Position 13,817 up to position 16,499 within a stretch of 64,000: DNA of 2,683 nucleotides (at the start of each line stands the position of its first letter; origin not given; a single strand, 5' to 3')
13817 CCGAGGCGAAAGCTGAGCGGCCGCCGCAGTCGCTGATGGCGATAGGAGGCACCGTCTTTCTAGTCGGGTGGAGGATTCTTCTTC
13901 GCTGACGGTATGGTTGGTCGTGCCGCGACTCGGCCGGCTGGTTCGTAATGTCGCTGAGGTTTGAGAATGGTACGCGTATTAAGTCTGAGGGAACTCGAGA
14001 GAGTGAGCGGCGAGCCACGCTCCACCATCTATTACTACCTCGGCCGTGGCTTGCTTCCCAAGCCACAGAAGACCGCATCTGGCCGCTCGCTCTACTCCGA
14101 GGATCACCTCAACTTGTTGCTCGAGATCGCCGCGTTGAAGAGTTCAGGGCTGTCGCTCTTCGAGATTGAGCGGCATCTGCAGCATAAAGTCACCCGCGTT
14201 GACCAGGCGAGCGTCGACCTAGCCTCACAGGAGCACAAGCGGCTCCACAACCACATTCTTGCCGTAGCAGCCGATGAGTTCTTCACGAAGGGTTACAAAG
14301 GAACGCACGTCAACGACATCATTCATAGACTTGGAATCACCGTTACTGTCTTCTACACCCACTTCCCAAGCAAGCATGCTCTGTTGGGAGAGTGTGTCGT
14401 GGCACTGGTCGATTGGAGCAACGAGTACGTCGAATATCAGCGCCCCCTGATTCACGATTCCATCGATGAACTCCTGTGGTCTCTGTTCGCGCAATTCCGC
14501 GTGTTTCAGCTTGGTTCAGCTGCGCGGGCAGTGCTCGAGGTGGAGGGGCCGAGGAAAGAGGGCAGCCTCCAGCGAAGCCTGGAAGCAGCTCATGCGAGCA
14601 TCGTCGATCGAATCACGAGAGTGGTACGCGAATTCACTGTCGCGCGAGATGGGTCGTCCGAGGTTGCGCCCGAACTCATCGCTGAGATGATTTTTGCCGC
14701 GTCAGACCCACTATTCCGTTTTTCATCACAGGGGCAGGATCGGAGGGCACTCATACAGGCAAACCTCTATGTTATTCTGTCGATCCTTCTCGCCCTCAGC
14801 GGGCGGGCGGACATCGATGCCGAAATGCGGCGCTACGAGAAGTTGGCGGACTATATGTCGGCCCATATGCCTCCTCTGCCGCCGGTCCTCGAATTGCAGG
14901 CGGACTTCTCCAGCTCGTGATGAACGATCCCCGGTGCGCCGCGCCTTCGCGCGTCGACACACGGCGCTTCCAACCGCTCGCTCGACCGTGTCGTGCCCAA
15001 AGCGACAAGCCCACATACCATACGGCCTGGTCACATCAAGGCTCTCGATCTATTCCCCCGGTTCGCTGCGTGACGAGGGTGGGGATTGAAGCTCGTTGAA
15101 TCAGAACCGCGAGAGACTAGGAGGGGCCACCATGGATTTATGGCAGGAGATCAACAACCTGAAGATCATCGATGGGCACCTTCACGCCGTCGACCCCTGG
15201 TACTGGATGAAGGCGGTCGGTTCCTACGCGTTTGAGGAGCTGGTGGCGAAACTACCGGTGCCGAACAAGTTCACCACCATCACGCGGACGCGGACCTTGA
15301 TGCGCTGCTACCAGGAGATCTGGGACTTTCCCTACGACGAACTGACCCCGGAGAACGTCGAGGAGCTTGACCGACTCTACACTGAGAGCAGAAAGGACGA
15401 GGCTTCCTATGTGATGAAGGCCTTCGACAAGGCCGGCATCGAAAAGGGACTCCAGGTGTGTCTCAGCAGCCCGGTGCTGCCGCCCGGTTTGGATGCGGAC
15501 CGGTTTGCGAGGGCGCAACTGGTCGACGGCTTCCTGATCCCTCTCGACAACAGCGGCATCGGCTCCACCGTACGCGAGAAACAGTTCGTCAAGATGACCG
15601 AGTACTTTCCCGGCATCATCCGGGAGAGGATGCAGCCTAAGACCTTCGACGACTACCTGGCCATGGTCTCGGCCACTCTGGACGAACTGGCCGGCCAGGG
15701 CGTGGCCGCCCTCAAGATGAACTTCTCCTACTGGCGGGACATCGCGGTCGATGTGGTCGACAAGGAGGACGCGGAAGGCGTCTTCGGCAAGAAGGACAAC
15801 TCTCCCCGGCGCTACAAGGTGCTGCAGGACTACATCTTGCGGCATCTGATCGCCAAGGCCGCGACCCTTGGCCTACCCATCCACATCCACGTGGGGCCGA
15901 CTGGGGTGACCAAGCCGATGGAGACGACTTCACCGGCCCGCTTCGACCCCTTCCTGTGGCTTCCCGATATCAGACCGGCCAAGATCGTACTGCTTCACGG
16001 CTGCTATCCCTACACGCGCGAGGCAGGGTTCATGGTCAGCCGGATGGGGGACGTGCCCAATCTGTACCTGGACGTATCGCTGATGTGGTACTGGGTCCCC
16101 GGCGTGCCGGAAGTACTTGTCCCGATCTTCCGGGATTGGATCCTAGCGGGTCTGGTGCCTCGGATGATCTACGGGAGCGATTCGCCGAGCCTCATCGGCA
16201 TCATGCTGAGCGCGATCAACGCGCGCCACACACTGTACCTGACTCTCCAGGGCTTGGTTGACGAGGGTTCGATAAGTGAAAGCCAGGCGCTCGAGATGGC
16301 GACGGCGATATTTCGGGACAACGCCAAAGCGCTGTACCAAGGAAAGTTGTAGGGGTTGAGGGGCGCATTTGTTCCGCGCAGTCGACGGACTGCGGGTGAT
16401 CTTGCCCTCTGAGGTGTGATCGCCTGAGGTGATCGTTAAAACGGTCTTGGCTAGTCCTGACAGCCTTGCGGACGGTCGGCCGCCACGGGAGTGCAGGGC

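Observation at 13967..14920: Single polypeptide carrying both a MerR-type and a TetR-type DNA-binding domain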

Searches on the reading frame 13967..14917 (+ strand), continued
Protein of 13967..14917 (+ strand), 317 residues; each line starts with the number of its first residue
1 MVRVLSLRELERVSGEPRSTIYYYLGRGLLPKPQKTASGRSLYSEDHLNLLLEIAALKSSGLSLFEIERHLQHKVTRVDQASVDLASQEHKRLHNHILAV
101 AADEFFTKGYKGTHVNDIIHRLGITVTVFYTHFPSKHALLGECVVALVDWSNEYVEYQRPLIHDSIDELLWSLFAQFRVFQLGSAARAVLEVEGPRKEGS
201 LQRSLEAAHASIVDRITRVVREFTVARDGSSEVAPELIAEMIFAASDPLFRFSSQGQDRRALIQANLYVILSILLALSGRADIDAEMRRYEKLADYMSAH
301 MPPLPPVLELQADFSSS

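Call 25: predict_structure(alignment_id=A1)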
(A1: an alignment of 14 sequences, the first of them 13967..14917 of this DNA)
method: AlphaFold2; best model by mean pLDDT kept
length: 317 residues; sequences in the alignment: 14
mean_pLDDT: 84.1   pTM: 0.73
mean pLDDT of the five models: 84.1, 82.7, 82.0, 81.2, 80.5
residues with pLDDT >= 90: 118; 70-90: 157; 50-70: 35; < 50: 7
segments of 3 or more residues with pLDDT < 50: 313-317
pLDDT, mean of each block of 10 residues (from residue 1): 82 92 92 81 90 93 90 84 79 92 90 92 89 88 88 90 90 87 71 56 78 90 72 85 79 67 90 89 91 91 88 45
secondary structure, 60 per line:
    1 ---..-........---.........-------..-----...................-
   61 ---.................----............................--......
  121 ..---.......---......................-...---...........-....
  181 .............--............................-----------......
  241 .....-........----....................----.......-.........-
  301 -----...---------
elements in order: H7-14 H18-26 E41-44 H45-59 H64-80 H85-112 H115-122 H126-132 H136-157 H165-175 H177-193 H196-223 H235-245 H247-254 H259-278 H283-289 H291-299
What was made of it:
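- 13982..14185 (+): MerR-type winged helix-turn-helix, residues 6-73. The recognition helix is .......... and the wing is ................. AF2 secondary structure (call 25).
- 14186..14254 (+): Junction, residues 74-96. It has no MerR alpha5 coiled coil. The conserved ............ arm runs straight into TetR helix alpha1. AF2 gives H64-80, a break at 81-84, then H85-112 (call 25).
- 14393..14866 (+): All-helical TetR-type ligand-binding and dimerisation domain, residues 143-300. AF2 helices H136-299 (call 25).
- On TetR family (TFR): AF2 helices H136-299, pLDDT mostly 85-90 (call 25).
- On MerR family: The helix breaks at 81-84, and 85-112 is TetR alpha1 with its arm (call 25).
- Checked: The AlphaFold2 model (pLDDT 84, pTM 0.73, call 25) shows a winged helix (H7-14, H18-26, wing 33-44, H45-59, H64-80) followed by a nine/ten-helix TetR fold.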

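Call 30: fold_search(model_id=the predicted structure, library=pdb)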
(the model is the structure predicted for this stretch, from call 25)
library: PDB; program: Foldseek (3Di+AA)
matches with E <= 10: 885; with E <= 0.001: 18
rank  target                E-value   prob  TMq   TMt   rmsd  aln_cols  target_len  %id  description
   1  6o6o_B                1.0e-04  1.00  0.40  0.61   5.4       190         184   19  Structure of the regulator FasR from Mycobacterium tuberculosis (released 2020-03-11)
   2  1ui6_B                1.9e-04  1.00  0.41  0.61   5.7       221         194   18  Crystal structure of gamma-butyrolactone receptor (ArpA-like protein) (released 2004-07-27)
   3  2g3b_A                2.0e-04  1.00  0.36  0.56   9.1       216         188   18  Crystal structure of putative TetR-family transcriptional regulator from Rhodococcus sp. (released 2006-03-14)
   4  6o6p_B                3.9e-04  1.00  0.41  0.64   5.2       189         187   19  Structure of the regulator FasR from Mycobacterium tuberculosis in complex with DNA (released 2020-03-11)
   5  6yj2_C                4.1e-04  1.00  0.40  0.61   5.8       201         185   19  Structural and DNA binding studies of the transcriptional repressor Rv2506 (BkaR) from Mycobacterium tuberculosis supp (released 2021-04-14)
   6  2hyt                  5.6e-04  1.00  0.42  0.64   4.5       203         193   20  CRYSTAL STRUCTURE OF A TETR-FAMILY TRANSCRIPTIONAL REGULATOR (ECA1819) FROM PECTOBACTERIUM ATROSEPTICUM AT 1.64 A RESOLU (released 2006-08-15)
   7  4x1e_B                5.6e-04  1.00  0.37  0.54   8.8       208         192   18  Crystal structure of unliganded E. coli transcriptional regulator RutR, W167A mutant (released 2015-01-21)
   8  4pxi_D                6.4e-04  1.00  0.40  0.59   5.5       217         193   18  Elucidation of the Structural and Functional Mechanism of Action of the TetR Family Protein, CprB from S. coelicolor A (released 2014-07-02)
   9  6yj2_A                6.7e-04  1.00  0.39  0.60   5.2       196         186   18  Structural and DNA binding studies of the transcriptional repressor Rv2506 (BkaR) from Mycobacterium tuberculosis supp (released 2021-04-14)
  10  6wp9_C                6.7e-04  1.00  0.41  0.56   6.0       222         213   17  AvaR1 bound to Avenolide (released 2020-07-22)
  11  5wm9_A                7.4e-04  1.00  0.42  0.62   6.0       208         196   14  Crystal Structure of TetR family regulator Rv0078 from Mycobacterium tuberculosis (released 2018-07-04)
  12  3him_A                7.7e-04  1.00  0.37  0.56   7.5       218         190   16  The Crystal Structure of a Bacterial Regulatory Protein in the tetR Family from Rhodococcus RHA1 to 2.2A (released 2009-05-26)
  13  4pxi_C                7.7e-04  1.00  0.40  0.58   6.2       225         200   18  Elucidation of the Structural and Functional Mechanism of Action of the TetR Family Protein, CprB from S. coelicolor A (released 2014-07-02)
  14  3bhq_A                7.7e-04  1.00  0.35  0.49   9.2       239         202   15  CRYSTAL STRUCTURE OF A PUTATIVE TETR-FAMILY TRANSCRIPTIONAL REGULATOR (MLR_4833) FROM MESORHIZOBIUM LOTI MAFF303099 AT (released 2007-12-11)
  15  6hrz_A                8.1e-04  1.00  0.46  0.69   4.2       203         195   14  EthR2 in complex with compound 4 (BDM72170) (released 2019-02-27)
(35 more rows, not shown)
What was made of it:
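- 14393..14866 (+): Foldseek hits FasR, CprB, AvaR1, QacR and KstR2 with TM(target) 0.5-0.76 (call 30).
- On TetR family (TFR): Foldseek hits to FasR, CprB, QacR and EthR2 with TM(target) up to 0.76 (call 30).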

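Call 38: search_protein_families(library=pfam, alignment_id=A2, max_evalue=0.001)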
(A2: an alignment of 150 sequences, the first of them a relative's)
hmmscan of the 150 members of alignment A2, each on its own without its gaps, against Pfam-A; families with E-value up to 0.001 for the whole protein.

A. member 1, P0015 (325 aa): 3 families
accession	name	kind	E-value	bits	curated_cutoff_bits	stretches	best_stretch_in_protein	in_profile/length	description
PF13411.12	MerR_1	-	2.6e-16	59.9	21.6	1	5-71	1-66/69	MerR HTH family regulatory protein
PF00440.29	TetR_N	-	2.3e-11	43.7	24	1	98-143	2-47/47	Bacterial regulatory proteins, tetR family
PF00376.29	MerR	-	3.2e-06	27.3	28.2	1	6-38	1-33/38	MerR family regulatory protein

B. families by the number of members that match (of 150 scanned): 37 families (the first 25 are shown)
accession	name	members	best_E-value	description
PF00440.29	TetR_N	125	1.8e-35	Bacterial regulatory proteins, tetR family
PF13411.12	MerR_1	118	1.2e-35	MerR HTH family regulatory protein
PF00376.29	MerR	108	5.3e-19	MerR family regulatory protein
PF12728.13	HTH_17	27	8.1e-10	Helix-turn-helix domain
PF13022.12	HTH_Tnp_1_2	18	1.5e-08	Helix-turn-helix of insertion element transposase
PF09339.16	HTH_IclR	15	2.5e-09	IclR helix-turn-helix domain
PF02796.21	HTH_7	11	2e-06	Helix-turn-helix domain of resolvase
PF04967.18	HTH_10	8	9.1e-06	HTH DNA binding domain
PF16925.10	TetR_C_13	7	4.6e-08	Tetracyclin repressor-like, C-terminal domain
PF08876.17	DUF1836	6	9.4e-06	Domain of unknown function (DUF1836)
PF21351.2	TetR_C_41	6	1e-05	Tetracyclin repressor-like, C-terminal domain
PF13412.12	HTH_24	6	8.6e-05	Winged helix-turn-helix DNA-binding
PF13384.12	HTH_23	5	1.9e-05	Homeodomain-like domain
PF09278.17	MerR-DNA-bind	4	4.9e-06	MerR, DNA binding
PF13560.12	HTH_31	4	9.8e-06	Helix-turn-helix domain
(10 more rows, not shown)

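Call 44: find_encoding_contigs(protein=P0003, flank=6000, max_places=2)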
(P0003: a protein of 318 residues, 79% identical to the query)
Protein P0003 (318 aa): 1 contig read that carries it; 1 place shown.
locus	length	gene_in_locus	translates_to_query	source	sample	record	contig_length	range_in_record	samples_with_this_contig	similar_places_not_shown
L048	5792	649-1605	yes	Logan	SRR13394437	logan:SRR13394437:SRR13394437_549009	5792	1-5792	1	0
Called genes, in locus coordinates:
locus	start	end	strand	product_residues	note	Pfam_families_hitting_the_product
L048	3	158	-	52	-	?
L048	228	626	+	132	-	PF01568:Molydop_binding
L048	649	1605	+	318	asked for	PF00376:MerR (weak), PF13411:MerR_1, PF00440:TetR_N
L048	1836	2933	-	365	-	-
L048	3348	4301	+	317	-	PF00376:MerR (weak), PF13411:MerR_1, PF00440:TetR_N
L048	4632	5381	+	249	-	-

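Call 45: find_encoding_contigs(protein=P0004, flank=6000, max_places=2)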
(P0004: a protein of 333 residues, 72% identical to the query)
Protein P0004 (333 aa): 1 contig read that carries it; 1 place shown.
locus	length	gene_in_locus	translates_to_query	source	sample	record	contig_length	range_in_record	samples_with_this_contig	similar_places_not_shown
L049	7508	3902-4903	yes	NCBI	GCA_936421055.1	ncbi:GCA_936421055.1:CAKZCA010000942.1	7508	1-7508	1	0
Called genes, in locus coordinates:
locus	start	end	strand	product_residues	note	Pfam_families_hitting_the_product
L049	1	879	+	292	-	?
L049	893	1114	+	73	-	PF26551:DUF8180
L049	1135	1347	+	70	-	PF10133:CooT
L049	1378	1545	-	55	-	-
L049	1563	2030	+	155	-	-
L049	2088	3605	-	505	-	PF13433:Peripla_BP_5 (faint), PF13458:Peripla_BP_6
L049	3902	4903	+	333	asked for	PF13411:MerR_1, PF00440:TetR_N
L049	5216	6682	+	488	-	PF01565:FAD_binding_4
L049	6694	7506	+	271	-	?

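Call 46: find_encoding_contigs(protein=P0005, flank=6000, max_places=2)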
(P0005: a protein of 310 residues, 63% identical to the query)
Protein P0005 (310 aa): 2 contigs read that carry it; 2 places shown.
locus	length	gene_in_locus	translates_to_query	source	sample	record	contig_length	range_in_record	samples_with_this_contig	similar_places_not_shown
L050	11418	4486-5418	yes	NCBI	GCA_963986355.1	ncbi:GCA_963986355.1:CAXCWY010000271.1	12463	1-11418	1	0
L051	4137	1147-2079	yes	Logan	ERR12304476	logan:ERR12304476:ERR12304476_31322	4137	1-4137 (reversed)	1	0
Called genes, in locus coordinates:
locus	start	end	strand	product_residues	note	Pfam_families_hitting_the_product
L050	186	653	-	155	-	-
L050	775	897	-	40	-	PF10502:Peptidase_S26 (weak)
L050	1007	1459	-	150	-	PF01527:HTH_Tnp_1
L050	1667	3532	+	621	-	PF02776:TPP_enzyme_N, PF00205:TPP_enzyme_M, PF02775:TPP_enzyme_C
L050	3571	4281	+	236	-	-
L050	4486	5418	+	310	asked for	PF00376:MerR (weak), PF13411:MerR_1, PF00440:TetR_N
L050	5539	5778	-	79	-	-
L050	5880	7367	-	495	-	PF13458:Peripla_BP_6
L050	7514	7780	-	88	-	PF00037:Fer4 (weak), PF13237:Fer4_10 (weak), PF12838:Fer4_7 (faint)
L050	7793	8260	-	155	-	-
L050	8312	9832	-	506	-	PF00890:FAD_binding_2, PF01134:GIDA (faint), PF01266:DAO, PF03486:HI0933_like (faint), PF07992:Pyr_redox_2 (faint), PF12831:FAD_oxidored, PF13450:NAD_binding_8 (weak)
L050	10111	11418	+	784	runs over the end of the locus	?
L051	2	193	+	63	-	?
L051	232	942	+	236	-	-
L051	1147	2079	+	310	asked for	PF00376:MerR (weak), PF13411:MerR_1, PF00440:TetR_N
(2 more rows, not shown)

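Call 98: predict_structure(alignment_id=A4)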
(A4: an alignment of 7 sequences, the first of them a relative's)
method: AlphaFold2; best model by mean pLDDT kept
length: 551 residues; sequences in the alignment: 7
mean_pLDDT: 80.6   pTM: 0.74
mean pLDDT of the five models: 80.6, 79.9, 74.8, 74.7, 74.1
residues with pLDDT >= 90: 135; 70-90: 322; 50-70: 69; < 50: 25
segments of 3 or more residues with pLDDT < 50: 305-327
pLDDT, mean of each block of 10 residues (from residue 1): 82 91 89 73 88 91 87 65 75 91 80 91 88 86 80 83 87 75 59 58 79 88 70 88 88 84 89 81 72 85 45 27 41 89 89 90 92 90 91 86 87 90 85 76 90 88 68 84 90 83 91 81 73 90 77 58
secondary structure, 60 per line:
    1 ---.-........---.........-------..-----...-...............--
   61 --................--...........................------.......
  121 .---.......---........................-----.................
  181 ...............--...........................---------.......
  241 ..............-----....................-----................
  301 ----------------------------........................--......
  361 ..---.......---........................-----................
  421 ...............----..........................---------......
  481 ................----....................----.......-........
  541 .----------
elements in order: H6-13 H17-25 E40-42 H44-58 H63-78 H81-107 H114-121 H125-131 H135-158 H164-195 H198-224 H234-254 H260-279 H285-300 H329-352 H355-362 H366-372 H376-399 H405-435 H440-465 H475-496 H501-520 H525-531 H533-541

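Call 100: fold_search(model_id=the predicted structure, library=pdb)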
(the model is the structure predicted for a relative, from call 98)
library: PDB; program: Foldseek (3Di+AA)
matches with E <= 10: 1080; with E <= 0.001: 2
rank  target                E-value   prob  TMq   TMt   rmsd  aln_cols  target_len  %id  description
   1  9b7y_A                1.6e-08  1.00  0.45  0.60  11.3       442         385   16  Cryo-EM structure of TetR regulator Mce3R from Mycobacterium tuberculosis bound to a DNA oligonucleotide (released 2024-11-13)
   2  5gpa_B                9.8e-04  1.00  0.27  0.70   4.0       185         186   18  Structural analysis of fatty acid degradation regulator FadR from Bacillus halodurans (released 2017-03-01)
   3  5k7z_A                1.1e-03  1.00  0.24  0.59   6.4       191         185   19  Crystal structure of AibR in complex with isovaleryl coenzyme A and operator DNA (released 2016-12-28)
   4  4ich_B                1.2e-03  1.00  0.25  0.64   8.7       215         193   18  Crystal structure of a putative TetR family transcriptional regulator from Saccharomonospora viridis DSM 43017 (released 2013-01-02)
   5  3whb_B                1.6e-03  1.00  0.26  0.65   4.9       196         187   20  Crystal structure of FadR from Bacillus subtilis, a transcriptional regulator involved in the regulation of fatty acid (released 2014-03-19)
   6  3ang_A                1.6e-03  1.00  0.24  0.59  12.3       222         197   22  Crystal structure of Thermus thermophilus FadR in complex with E. coli-derived dodecyl-CoA (released 2011-03-09)
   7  3anp_C                2.0e-03  1.00  0.25  0.59  12.6       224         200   20  Crystal structure of Thermus thermophilus FadR, a TetR familly transcriptional repressor, in complex with lauroyl-CoA. (released 2011-03-09)
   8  3s5r_B                2.1e-03  1.00  0.24  0.53   6.1       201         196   20  Crystal structure of a putative transcriptional regulator of the TETR family (SYN_02108) from Syntrophus aciditrophicu (released 2011-06-15)
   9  3s5r_A                2.1e-03  1.00  0.24  0.52   6.1       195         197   20  Crystal structure of a putative transcriptional regulator of the TETR family (SYN_02108) from Syntrophus aciditrophicu (released 2011-06-15)
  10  5gp9_A                2.5e-03  1.00  0.28  0.69   4.4       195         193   18  Structural analysis of fatty acid degradation regulator FadR from Bacillus halodurans (released 2017-03-01)
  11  3ang_C                2.5e-03  1.00  0.23  0.56  12.6       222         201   21  Crystal structure of Thermus thermophilus FadR in complex with E. coli-derived dodecyl-CoA (released 2011-03-09)
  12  5k7h_A                2.6e-03  1.00  0.24  0.59   7.8       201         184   18  Crystal structure of AibR in complex with the effector molecule isovaleryl coenzyme A (released 2016-12-21)
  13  7xxo_A                2.6e-03  1.00  0.21  0.48  11.9       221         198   16  HapR Native in CHES buffer pH 9.5 (released 2023-02-22)
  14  1vi0_B                2.7e-03  1.00  0.27  0.69   4.3       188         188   20  Crystal structure of a transcriptional regulator (released 2003-12-30)
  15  2g3b_A                2.8e-03  1.00  0.27  0.69   4.4       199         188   20  Crystal structure of putative TetR-family transcriptional regulator from Rhodococcus sp. (released 2006-03-14)
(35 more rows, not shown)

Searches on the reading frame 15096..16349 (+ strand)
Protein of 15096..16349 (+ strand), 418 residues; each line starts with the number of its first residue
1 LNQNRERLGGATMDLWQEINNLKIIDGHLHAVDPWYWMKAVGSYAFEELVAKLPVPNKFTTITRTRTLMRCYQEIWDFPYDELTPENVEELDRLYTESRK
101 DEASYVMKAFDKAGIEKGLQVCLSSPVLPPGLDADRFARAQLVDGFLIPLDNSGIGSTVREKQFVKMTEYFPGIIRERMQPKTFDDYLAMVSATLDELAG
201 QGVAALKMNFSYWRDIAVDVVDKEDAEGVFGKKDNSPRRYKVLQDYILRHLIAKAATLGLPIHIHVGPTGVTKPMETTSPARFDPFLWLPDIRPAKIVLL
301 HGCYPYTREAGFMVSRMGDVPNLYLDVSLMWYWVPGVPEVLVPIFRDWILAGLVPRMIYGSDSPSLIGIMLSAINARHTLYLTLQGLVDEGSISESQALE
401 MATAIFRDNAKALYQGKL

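Call 14: search_protein_families(library=pfam, proteins=[window:15096-16349:+], max_evalue=0.001)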
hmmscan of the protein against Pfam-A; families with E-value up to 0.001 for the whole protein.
window:15096-16349:+ (418 aa): 1 family
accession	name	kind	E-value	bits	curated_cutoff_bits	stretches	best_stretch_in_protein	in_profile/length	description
PF04909.20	Amidohydro_2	-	1.8e-11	44.8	26.4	1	231-414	117-287/289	Amidohydrolase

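Call 68: search_solved_structures(query=window:15132-16349:+, max_evalue=0.001)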
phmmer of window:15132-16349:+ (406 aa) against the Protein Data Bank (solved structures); distinct sequences matched with E-value up to 0.001: 1.
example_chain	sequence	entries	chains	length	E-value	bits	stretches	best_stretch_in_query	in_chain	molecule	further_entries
2qpx_A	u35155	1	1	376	1.1e-09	41.1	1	216-351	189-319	Predicted metal-dependent hydrolase of the TIM-barrel fold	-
